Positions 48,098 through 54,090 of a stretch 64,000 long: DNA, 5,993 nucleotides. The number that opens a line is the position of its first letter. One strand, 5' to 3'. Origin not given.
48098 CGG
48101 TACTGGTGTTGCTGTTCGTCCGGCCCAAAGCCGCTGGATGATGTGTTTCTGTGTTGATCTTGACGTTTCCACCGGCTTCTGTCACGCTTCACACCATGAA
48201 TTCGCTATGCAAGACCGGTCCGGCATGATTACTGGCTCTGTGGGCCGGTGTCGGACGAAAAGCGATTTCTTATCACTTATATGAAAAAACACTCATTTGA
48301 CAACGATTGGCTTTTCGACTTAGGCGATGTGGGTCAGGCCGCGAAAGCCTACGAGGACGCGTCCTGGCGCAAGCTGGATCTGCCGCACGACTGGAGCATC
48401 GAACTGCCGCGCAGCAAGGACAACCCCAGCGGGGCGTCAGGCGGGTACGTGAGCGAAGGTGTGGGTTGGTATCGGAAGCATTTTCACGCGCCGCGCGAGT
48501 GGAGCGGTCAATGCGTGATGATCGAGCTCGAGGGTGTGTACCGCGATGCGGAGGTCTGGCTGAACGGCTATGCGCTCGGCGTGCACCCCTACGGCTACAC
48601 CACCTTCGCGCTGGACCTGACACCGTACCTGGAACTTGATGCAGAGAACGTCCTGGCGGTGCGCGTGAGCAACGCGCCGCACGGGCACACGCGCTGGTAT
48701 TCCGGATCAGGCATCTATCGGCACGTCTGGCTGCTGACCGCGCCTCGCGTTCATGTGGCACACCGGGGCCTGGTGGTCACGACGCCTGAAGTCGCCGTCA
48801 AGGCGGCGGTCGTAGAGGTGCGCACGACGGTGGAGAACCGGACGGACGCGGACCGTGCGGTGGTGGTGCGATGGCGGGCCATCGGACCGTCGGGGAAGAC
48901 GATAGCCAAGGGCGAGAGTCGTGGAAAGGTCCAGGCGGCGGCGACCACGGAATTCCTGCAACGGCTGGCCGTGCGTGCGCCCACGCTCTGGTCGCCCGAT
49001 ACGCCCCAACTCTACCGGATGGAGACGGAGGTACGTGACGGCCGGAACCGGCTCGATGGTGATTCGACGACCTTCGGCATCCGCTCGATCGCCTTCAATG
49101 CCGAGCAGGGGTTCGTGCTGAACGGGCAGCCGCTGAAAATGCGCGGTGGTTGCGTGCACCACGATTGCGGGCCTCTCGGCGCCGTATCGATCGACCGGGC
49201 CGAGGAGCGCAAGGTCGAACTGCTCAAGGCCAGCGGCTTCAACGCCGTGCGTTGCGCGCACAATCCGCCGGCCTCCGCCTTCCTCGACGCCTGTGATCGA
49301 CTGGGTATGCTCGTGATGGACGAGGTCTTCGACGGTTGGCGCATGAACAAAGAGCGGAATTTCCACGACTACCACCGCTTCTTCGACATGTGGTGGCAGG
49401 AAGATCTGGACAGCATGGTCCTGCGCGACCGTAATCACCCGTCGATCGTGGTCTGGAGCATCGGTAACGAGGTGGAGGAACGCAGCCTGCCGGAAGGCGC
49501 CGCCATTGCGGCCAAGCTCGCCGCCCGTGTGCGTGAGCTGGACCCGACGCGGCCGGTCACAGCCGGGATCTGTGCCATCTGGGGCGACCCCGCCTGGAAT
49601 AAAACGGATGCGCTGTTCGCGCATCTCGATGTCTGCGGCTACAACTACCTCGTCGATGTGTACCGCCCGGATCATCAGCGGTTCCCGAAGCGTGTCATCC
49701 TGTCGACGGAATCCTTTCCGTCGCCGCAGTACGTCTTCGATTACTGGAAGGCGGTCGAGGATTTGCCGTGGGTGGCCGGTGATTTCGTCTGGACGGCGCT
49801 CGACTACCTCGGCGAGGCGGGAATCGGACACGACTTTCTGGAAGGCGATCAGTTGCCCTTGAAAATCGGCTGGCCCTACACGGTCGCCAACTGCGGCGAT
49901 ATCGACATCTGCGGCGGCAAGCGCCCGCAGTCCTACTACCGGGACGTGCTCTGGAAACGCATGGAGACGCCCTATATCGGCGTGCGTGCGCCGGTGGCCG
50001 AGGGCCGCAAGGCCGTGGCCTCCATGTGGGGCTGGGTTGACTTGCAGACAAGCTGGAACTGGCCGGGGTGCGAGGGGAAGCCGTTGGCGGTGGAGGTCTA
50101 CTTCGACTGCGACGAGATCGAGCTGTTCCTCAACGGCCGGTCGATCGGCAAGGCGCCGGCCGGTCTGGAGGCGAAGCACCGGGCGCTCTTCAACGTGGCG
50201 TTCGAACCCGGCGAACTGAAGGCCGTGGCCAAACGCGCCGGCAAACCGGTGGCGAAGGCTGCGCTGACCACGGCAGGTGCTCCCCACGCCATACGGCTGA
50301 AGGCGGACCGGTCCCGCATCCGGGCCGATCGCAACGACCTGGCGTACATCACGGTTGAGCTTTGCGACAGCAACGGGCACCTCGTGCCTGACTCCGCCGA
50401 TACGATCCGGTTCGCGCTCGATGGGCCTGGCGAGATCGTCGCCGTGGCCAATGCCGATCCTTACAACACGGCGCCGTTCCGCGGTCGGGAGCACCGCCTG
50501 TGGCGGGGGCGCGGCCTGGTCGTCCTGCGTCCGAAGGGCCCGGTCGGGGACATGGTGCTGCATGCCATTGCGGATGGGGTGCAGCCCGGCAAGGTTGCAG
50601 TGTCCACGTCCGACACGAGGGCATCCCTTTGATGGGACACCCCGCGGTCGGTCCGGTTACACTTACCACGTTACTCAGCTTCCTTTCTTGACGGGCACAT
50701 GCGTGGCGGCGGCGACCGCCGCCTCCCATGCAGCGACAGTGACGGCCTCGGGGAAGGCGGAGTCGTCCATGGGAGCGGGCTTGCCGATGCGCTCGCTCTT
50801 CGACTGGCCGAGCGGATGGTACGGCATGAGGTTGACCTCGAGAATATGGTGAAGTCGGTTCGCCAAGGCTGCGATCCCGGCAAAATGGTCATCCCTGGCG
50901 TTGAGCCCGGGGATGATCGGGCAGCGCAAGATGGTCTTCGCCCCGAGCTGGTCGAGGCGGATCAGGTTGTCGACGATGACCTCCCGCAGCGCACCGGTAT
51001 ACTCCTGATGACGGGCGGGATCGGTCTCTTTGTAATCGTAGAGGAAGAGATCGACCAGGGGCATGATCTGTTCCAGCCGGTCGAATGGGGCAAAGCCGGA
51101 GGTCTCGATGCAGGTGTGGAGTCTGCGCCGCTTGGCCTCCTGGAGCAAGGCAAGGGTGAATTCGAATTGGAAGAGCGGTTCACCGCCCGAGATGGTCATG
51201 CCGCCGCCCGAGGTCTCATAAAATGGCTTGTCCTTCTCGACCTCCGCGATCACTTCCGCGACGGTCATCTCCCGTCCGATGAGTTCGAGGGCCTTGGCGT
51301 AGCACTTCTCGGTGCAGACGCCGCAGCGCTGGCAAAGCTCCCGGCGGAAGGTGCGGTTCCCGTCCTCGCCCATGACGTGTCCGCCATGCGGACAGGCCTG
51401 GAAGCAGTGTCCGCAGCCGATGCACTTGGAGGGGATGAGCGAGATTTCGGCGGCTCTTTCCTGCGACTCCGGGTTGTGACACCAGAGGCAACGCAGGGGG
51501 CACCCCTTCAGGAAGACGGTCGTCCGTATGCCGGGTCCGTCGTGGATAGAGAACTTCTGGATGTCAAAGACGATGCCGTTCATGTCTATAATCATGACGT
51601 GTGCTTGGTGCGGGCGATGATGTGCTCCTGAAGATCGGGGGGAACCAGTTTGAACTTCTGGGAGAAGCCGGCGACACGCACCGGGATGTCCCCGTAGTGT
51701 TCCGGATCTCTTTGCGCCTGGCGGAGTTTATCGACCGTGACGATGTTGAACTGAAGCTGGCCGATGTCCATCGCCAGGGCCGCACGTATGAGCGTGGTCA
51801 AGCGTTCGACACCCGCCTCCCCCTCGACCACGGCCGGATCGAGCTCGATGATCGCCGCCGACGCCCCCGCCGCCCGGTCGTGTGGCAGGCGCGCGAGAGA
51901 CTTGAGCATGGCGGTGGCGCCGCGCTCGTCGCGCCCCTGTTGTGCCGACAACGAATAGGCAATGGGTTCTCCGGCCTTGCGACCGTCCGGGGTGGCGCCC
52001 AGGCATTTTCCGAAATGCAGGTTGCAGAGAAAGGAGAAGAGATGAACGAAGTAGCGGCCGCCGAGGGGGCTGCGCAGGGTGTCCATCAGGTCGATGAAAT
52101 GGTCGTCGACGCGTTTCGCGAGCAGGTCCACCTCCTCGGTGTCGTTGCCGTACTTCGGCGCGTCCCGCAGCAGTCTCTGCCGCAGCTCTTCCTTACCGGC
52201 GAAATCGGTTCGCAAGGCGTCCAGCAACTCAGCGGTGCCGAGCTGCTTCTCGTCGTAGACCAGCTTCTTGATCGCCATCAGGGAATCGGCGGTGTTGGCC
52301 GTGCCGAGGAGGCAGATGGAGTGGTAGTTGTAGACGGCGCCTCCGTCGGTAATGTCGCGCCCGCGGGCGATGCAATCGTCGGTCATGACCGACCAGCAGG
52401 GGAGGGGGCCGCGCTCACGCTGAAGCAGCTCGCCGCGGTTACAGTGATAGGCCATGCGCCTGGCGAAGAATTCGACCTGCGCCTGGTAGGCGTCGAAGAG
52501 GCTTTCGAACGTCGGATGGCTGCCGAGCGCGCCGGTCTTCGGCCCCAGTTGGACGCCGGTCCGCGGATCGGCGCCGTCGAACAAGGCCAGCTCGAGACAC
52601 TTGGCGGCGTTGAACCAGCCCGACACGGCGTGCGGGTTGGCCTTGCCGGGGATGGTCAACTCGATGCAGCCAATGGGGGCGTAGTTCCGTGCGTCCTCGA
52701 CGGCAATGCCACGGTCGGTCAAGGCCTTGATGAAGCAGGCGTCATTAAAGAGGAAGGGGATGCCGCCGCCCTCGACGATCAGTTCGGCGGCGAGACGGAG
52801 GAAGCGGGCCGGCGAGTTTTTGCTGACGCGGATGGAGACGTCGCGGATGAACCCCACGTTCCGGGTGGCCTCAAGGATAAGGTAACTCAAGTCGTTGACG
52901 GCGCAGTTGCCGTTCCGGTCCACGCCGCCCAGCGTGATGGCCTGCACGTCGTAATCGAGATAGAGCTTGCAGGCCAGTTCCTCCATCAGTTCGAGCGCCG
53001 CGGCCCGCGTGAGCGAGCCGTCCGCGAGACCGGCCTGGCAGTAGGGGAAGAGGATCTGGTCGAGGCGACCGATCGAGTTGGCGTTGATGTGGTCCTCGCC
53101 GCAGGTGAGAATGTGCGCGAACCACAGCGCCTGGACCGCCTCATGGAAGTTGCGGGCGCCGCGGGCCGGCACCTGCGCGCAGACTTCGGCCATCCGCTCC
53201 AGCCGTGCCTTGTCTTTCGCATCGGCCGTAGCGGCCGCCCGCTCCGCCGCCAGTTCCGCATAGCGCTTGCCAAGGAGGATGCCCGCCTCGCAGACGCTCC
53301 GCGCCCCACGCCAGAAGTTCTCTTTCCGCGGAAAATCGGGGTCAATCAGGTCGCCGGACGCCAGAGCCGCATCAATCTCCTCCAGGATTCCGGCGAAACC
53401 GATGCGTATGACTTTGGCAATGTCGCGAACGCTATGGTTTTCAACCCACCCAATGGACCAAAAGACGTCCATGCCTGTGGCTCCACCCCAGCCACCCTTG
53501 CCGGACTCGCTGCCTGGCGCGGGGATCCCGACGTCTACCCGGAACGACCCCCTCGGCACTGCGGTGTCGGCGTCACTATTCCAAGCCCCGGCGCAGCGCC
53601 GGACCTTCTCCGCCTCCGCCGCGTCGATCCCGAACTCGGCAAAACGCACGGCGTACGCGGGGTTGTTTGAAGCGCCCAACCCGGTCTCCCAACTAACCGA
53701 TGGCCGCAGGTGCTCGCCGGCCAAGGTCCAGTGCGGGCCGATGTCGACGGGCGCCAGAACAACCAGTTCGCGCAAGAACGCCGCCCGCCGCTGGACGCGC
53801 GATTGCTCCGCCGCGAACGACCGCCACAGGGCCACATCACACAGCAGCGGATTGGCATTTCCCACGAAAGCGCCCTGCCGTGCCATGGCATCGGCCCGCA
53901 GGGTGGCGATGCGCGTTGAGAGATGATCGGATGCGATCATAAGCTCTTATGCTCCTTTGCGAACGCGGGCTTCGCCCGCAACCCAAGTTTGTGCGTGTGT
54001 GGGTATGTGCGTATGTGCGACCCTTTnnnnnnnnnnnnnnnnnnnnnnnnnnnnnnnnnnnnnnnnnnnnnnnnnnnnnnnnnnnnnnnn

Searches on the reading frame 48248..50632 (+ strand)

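Call 18: search_protein_families(library=pfam, proteins=[window:48248-50632:+], max_evalue=0.001)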
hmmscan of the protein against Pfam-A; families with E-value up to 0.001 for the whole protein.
window:48248-50632:+ (794 aa): 7 families
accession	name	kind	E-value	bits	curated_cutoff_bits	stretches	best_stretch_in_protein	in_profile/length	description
PF18565.7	Glyco_hydro2_C5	-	7e-29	100.2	32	1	682-783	1-102/103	Glycoside hydrolase family 2 C-terminal domain 5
PF02836.23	Glyco_hydro_2_C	-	3.9e-25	89.1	21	1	287-438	6-159/302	Glycosyl hydrolases family 2, TIM barrel domain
PF02837.24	Glyco_hydro_2_N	-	2.2e-22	80.2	28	1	16-166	3-169/169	Glycosyl hydrolases family 2, sugar binding domain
PF16355.11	DUF4982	-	3.6e-19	68.9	23.9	1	610-669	1-61/61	Domain of unknown function (DUF4982)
PF00703.27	Glyco_hydro_2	-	2.2e-16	61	23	1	176-279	6-109/109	Glycosyl hydrolases family 2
PF22666.2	Glyco_hydro_2_N2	-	1.1e-05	26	27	1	67-146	44-123/167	Glycosyl hydrolase 2 galactose-binding domain-like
PF13364.12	BetaGal_ABD2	-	4.8e-05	24.5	23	1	64-142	30-108/112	Beta-galactosidase second all-beta domain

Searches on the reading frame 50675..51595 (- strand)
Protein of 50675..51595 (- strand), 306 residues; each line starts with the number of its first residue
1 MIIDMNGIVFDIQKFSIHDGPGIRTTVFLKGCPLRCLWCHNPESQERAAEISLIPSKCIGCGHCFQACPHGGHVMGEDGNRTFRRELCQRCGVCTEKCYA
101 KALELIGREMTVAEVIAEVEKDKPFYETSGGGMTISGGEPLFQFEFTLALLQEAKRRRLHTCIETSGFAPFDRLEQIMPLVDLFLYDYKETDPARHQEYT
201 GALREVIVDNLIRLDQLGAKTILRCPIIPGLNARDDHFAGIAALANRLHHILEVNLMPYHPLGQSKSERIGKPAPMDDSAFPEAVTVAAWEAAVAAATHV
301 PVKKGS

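Call 37: search_protein_families(library=pfam, proteins=[window:50675-51595:-], max_evalue=0.1)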
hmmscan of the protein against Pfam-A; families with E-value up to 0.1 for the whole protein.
window:50675-51595:- (306 aa): 14 families
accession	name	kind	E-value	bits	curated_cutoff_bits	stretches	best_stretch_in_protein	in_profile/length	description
PF04055.27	Radical_SAM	-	3.8e-15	56.9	29.5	1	98-235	14-158/166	Radical SAM superfamily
PF13353.11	Fer4_12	-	3.6e-13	50.4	22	1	19-172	2-96/137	4Fe-4S single cluster domain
PF00037.32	Fer4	-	7e-10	38.8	21.1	2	53-71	3-21/24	4Fe-4S binding domain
PF12837.12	Fer4_6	-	5.2e-08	32.9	25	2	55-71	6-22/24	4Fe-4S binding domain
PF13237.11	Fer4_10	-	6e-08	32.9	25.5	1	52-98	3-52/53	4Fe-4S dicluster domain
PF12838.12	Fer4_7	-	4.5e-07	30.7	27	2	57-101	1-51/52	4Fe-4S dicluster domain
PF13183.11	Fer4_8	-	4.6e-07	30.7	27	0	56-71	3-18/68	4Fe-4S dicluster domain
PF13187.11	Fer4_9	-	8.5e-07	29.4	27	2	57-102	1-51/52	4Fe-4S dicluster domain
PF14697.11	Fer4_21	-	1.2e-05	25.8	35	1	56-99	6-52/59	4Fe-4S dicluster domain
PF13484.11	Fer4_16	-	1.5e-05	26.1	30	1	57-71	1-15/66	4Fe-4S double cluster binding domain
PF12797.12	Fer4_2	-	4.7e-05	23.5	24.5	1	55-69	7-21/22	4Fe-4S binding domain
PF12800.12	Fer4_4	-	0.00084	19.9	24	1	55-69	1-15/17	4Fe-4S binding domain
PF12798.12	Fer4_3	-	0.023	16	27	1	58-71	1-14/15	4Fe-4S binding domain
PF25160.1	LdpA_Fe-S-bd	-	0.028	14.6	27.6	1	50-71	20-41/49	LdpA Fe-S cluster-binding domain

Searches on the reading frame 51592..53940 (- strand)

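Call 37: search_protein_families(library=pfam, proteins=[window:51592-53940:-], max_evalue=0.1)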
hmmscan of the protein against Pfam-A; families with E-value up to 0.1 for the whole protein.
window:51592-53940:- (782 aa): 2 families
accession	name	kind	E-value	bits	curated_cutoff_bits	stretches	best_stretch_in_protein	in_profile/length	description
PF02901.20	PFL-like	-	2e-138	463.3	24.3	1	168-644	158-647/647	Pyruvate formate lyase-like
PF01228.26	Gly_radical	-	3.9e-19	69.6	22.2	1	664-763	5-105/106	Glycine radical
